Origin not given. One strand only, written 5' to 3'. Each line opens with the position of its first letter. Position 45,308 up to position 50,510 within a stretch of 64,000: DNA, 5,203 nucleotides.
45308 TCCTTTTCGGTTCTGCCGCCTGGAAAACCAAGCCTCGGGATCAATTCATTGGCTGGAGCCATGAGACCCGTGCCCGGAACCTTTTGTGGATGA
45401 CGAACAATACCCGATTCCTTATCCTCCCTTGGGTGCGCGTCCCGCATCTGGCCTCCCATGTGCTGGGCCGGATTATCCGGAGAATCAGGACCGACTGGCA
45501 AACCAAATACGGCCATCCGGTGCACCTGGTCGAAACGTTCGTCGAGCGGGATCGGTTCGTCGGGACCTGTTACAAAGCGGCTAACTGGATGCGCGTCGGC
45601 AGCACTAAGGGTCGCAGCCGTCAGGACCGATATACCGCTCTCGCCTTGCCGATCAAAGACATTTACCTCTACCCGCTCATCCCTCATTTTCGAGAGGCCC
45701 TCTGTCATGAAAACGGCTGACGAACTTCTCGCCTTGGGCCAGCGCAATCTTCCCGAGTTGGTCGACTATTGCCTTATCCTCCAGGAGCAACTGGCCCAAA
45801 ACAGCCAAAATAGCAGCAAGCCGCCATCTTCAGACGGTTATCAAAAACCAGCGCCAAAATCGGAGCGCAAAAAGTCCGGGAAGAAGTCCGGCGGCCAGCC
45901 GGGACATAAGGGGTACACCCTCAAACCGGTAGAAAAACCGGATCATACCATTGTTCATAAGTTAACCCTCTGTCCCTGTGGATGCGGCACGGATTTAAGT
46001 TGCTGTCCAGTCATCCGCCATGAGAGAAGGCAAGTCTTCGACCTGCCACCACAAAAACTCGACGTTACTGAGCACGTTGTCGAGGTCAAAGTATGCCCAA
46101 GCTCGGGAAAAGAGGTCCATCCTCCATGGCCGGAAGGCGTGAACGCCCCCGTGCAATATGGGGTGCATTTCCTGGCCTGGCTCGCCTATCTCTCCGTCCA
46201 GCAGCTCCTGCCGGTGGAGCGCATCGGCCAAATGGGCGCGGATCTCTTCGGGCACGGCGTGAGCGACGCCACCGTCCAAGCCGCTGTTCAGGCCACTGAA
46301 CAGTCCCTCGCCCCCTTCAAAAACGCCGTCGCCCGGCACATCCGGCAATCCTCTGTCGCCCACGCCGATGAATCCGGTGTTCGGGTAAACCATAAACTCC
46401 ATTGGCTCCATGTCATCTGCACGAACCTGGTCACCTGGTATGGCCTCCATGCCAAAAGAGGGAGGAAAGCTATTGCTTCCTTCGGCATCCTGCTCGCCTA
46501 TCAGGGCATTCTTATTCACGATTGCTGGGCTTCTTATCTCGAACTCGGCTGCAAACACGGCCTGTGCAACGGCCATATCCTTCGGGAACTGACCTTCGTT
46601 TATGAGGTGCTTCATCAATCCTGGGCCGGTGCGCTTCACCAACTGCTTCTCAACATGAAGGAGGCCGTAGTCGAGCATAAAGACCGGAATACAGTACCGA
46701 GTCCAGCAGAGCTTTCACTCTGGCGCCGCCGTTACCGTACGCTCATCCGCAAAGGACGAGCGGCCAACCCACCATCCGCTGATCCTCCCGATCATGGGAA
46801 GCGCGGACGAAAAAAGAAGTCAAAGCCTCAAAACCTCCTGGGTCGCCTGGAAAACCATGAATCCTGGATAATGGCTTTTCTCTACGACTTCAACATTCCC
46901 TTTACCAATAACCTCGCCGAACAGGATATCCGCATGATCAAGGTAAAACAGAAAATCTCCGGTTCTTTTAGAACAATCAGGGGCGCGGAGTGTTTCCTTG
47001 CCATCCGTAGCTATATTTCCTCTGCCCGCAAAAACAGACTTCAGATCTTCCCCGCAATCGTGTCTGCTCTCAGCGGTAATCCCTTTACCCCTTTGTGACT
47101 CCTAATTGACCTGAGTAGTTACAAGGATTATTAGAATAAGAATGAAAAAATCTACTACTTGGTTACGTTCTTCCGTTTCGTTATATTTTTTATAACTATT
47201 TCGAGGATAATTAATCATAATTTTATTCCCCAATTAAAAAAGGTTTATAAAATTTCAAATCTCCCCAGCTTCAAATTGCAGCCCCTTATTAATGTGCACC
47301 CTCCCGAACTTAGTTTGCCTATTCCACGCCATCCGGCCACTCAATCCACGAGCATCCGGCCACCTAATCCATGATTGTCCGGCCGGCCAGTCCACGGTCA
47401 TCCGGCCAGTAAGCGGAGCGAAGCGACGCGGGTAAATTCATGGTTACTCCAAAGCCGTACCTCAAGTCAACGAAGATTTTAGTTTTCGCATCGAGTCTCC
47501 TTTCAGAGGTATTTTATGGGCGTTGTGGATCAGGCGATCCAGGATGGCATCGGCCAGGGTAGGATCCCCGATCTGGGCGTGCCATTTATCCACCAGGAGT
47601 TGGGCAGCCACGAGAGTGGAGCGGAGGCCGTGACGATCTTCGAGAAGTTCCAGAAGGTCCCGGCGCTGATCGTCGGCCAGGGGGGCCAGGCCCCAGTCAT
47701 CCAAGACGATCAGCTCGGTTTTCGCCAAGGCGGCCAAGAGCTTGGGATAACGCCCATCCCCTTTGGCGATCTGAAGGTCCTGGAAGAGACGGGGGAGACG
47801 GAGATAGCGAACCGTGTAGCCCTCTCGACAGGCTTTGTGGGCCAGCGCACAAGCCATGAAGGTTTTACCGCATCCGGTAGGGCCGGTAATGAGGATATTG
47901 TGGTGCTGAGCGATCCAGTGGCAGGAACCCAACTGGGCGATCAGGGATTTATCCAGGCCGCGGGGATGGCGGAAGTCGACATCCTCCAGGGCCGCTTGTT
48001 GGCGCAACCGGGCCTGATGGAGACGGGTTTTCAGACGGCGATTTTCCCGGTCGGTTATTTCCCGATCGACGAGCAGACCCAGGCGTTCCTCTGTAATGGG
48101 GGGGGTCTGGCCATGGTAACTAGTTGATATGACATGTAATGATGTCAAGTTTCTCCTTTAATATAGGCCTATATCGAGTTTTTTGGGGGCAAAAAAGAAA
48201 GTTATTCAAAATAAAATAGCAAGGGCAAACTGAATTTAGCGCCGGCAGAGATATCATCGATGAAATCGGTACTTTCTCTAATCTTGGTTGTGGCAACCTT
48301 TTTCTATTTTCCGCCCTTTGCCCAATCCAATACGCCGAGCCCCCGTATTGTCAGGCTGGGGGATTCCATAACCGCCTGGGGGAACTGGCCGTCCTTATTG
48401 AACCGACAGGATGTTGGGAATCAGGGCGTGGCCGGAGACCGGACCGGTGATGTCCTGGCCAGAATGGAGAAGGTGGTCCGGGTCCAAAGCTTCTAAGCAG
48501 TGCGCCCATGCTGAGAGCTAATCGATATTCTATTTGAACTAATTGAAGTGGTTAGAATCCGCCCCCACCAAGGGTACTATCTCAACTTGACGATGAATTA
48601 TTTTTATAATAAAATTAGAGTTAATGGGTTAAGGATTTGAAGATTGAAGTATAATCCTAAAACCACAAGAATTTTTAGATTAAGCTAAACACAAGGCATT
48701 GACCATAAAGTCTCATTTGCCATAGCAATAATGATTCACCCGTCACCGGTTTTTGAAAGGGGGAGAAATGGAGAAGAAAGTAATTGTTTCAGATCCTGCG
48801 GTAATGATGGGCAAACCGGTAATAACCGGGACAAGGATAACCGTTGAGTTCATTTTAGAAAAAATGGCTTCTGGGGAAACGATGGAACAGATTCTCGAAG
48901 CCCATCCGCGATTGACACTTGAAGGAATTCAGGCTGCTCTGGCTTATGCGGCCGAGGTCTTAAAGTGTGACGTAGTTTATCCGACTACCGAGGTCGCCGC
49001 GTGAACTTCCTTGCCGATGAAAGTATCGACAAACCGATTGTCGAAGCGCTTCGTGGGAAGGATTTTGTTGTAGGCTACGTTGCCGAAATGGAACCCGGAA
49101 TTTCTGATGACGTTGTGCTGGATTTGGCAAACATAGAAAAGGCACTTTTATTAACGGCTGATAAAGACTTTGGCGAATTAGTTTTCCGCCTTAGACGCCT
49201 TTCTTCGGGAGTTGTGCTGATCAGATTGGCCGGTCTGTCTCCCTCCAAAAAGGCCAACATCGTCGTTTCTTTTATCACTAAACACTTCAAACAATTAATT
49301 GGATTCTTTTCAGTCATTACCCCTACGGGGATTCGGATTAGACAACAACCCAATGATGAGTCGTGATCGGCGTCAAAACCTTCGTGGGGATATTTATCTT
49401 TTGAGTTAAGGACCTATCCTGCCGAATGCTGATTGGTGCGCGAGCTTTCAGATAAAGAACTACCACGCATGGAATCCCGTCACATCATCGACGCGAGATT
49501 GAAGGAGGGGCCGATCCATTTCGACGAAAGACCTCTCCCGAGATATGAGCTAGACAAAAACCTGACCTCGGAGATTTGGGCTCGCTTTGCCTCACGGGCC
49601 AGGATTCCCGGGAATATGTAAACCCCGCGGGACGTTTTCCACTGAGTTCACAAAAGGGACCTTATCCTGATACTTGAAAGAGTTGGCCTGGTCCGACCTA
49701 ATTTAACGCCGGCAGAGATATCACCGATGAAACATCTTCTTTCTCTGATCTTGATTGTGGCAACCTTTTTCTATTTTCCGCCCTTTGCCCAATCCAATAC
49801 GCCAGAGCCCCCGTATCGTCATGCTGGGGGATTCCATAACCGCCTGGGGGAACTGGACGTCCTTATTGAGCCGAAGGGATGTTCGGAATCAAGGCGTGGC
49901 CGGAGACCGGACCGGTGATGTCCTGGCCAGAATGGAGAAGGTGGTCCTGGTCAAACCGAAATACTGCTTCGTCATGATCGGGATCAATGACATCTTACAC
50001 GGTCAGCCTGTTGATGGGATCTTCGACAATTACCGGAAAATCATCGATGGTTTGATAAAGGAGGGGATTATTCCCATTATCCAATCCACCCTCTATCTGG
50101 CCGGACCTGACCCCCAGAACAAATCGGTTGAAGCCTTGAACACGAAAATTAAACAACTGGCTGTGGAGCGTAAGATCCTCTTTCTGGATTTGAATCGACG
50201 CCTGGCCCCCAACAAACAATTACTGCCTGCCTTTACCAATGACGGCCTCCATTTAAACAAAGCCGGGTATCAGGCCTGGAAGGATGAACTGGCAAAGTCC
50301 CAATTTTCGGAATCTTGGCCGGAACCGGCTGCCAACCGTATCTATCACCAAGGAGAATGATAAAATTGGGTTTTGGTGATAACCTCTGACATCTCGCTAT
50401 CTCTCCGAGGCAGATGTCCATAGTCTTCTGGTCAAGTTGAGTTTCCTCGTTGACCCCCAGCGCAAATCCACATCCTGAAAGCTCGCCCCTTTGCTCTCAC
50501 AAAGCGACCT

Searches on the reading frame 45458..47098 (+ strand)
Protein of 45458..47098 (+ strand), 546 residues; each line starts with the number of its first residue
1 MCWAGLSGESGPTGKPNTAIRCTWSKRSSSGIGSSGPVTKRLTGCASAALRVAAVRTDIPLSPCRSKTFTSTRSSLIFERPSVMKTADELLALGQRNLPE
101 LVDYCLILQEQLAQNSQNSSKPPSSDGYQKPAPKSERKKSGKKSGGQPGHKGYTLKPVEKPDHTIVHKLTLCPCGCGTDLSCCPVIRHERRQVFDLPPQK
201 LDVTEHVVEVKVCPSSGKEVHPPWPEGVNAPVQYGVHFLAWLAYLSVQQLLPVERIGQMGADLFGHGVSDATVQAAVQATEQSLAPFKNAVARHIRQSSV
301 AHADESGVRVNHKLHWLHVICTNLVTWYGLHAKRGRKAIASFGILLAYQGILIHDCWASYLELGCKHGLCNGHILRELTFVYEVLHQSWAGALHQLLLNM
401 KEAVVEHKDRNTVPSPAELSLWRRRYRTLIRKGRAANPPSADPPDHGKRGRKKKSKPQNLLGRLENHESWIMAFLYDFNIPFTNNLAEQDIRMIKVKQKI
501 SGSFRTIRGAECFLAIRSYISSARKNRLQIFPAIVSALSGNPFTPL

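Call 15: search_protein_families(library=pfam, proteins=[window:45458-47098:+])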
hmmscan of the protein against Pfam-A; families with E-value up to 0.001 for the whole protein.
window:45458-47098:+ (546 aa): 3 families
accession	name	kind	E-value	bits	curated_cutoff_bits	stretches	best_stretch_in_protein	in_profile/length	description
PF03050.20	DDE_Tnp_IS66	-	6.7e-48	164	23.1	1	233-511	3-283/284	Transposase IS66 family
PF20042.4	DUF6444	-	4.7e-16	59.6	27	1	108-153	37-82/85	Family of unknown function (DUF6444)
PF13005.12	zf-IS66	-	2.9e-06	28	27.3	1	171-214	3-43/46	zinc-finger binding domain of transposase IS66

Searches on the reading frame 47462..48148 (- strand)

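Call 15: search_protein_families(library=pfam, proteins=[window:47462-48148:-])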
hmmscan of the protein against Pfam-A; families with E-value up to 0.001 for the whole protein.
window:47462-48148:- (228 aa): 8 families
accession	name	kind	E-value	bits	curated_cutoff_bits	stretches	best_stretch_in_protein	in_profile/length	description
PF01695.23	IstB_IS21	-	8.6e-68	228.8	24.1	1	20-226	30-236/238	IstB-like ATP binding protein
PF20720.3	nSTAND3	-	1.4e-07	31.8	27.2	1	79-118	14-53/155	Novel STAND NTPase 3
PF13481.12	AAA_25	-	6.5e-05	23.1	27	1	78-177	29-136/195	AAA domain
PF04851.21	ResIII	-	9.4e-05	22.8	22.5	1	48-111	6-52/164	Type III restriction enzyme, res subunit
PF00004.35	AAA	-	0.00013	22.9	21.2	1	85-151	1-65/131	ATPase family associated with various cellular activities (AAA)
PF13191.12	AAA_16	-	0.00022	22.2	32.6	0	83-171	25-122/167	AAA ATPase domain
PF02562.22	PhoH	-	0.00041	20.3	27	1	74-111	11-48/205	PhoH-like protein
PF07728.20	AAA_5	-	0.00055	20.4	22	0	84-173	1-94/139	AAA domain (dynein-related subfamily)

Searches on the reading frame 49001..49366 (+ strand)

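Call 95: search_protein_families(library=pfam, proteins=[window:49001-49366:+], max_evalue=0.01)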
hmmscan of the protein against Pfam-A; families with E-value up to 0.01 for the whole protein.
window:49001-49366:+ (121 aa): 1 family
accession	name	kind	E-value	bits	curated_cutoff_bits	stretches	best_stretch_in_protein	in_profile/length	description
PF18480.7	DUF5615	-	1.6e-19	70.2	23.8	1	1-107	1-108/110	Domain of unknown function (DUF5615)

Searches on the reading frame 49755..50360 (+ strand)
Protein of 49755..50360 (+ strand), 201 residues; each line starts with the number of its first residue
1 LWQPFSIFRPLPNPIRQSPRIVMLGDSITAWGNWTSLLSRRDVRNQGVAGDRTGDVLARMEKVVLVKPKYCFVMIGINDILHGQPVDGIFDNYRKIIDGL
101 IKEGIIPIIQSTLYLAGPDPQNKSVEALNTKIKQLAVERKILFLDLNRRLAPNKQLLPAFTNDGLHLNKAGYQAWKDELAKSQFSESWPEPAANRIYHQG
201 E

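Call 15: search_protein_families(library=pfam, proteins=[window:49755-50360:+])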
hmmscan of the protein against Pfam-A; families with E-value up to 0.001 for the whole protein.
window:49755-50360:+ (201 aa): 2 families
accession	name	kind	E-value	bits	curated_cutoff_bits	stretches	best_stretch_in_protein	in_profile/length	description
PF13472.12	Lipase_GDSL_2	-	3.3e-28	99.8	32.9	1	24-174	2-178/178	GDSL-like Lipase/Acylhydrolase family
PF00657.28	Lipase_GDSL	-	4e-11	43.9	23.6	1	21-177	1-206/208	GDSL-like Lipase/Acylhydrolase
